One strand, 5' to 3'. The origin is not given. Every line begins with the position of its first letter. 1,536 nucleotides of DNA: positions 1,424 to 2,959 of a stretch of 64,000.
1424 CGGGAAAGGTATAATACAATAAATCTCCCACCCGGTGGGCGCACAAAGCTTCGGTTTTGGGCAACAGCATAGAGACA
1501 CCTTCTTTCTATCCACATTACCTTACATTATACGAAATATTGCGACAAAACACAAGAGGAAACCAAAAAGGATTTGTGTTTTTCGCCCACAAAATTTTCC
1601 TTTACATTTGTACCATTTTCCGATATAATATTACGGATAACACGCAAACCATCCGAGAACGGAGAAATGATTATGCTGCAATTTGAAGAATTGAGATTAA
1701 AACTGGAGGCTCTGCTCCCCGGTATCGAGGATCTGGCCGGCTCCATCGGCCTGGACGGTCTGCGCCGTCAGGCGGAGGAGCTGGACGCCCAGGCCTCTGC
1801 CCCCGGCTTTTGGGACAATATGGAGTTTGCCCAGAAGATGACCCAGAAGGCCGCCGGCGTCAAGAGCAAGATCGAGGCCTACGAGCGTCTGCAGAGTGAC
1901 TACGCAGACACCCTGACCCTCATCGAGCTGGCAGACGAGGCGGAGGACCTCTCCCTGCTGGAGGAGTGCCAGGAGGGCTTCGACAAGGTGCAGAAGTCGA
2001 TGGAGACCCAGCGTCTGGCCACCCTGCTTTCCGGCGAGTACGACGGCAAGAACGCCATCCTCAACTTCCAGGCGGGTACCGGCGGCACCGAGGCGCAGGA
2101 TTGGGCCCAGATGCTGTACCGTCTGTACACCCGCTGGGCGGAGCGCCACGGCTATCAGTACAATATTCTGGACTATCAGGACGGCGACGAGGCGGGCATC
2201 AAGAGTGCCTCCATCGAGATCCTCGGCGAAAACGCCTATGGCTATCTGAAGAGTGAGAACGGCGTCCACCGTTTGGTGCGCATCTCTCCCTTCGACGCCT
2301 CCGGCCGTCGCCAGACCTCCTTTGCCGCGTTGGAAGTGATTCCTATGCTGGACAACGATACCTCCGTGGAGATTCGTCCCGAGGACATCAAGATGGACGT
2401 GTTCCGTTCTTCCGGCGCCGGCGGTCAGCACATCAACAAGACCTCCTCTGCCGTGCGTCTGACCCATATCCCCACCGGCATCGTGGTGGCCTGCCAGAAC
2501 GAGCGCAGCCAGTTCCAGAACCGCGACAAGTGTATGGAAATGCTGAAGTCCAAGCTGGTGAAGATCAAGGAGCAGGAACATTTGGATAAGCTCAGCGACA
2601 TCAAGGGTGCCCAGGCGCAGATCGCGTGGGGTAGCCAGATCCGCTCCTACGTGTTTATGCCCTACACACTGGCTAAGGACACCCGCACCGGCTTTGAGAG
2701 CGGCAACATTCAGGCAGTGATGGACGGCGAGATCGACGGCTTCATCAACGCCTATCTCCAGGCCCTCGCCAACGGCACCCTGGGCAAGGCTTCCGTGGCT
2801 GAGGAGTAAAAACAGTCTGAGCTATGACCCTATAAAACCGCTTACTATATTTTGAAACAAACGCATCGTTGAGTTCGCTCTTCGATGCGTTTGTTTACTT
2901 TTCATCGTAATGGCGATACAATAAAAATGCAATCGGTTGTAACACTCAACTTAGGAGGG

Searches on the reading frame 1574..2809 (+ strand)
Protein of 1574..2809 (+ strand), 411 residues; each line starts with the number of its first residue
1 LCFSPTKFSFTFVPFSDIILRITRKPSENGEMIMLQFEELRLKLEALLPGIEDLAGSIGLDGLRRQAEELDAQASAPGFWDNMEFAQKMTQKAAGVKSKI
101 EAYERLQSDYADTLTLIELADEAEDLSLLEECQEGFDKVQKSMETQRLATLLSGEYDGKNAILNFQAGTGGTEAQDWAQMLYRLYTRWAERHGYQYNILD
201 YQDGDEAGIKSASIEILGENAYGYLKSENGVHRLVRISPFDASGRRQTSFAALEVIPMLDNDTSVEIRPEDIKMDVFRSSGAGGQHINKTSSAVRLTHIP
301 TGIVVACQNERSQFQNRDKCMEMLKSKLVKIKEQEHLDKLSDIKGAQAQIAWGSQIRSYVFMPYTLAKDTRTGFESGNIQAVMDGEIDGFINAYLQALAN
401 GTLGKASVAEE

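Call 23: find_encoding_contigs(protein=window:1574-2809:+, flank=10000, max_places=8)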
Protein window:1574-2809:+ (411 aa): no gene with exactly this product is on record in the collection.

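Call 30: search_protein_families(library=ncbifam, proteins=[window:1574-2806:+])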
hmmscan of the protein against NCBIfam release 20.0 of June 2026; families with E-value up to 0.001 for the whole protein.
window:1574-2806:+ (411 aa): 5 families
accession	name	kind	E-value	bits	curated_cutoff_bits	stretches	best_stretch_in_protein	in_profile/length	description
TIGR00020.2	prfB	exception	1.1e-151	504.8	370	1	50-396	7-353/353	peptide chain release factor 2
NF001859.2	PRK00591.1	equivalog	6e-79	265.6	400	1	61-397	2-341/347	peptide chain release factor 1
TIGR00019.1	prfA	equivalog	1.5e-75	254.4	423.25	1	60-400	10-352/361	peptide chain release factor 1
TIGR03072.1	release_prfH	equivalog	1.2e-33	116.3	166.65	1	163-359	3-195/200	peptide chain release factor H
NF006718.0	PRK09256.1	equivalog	6.7e-13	48.5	100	1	262-297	7-42/140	alternative ribosome rescue aminoacyl-tRNA hydrolase ArfB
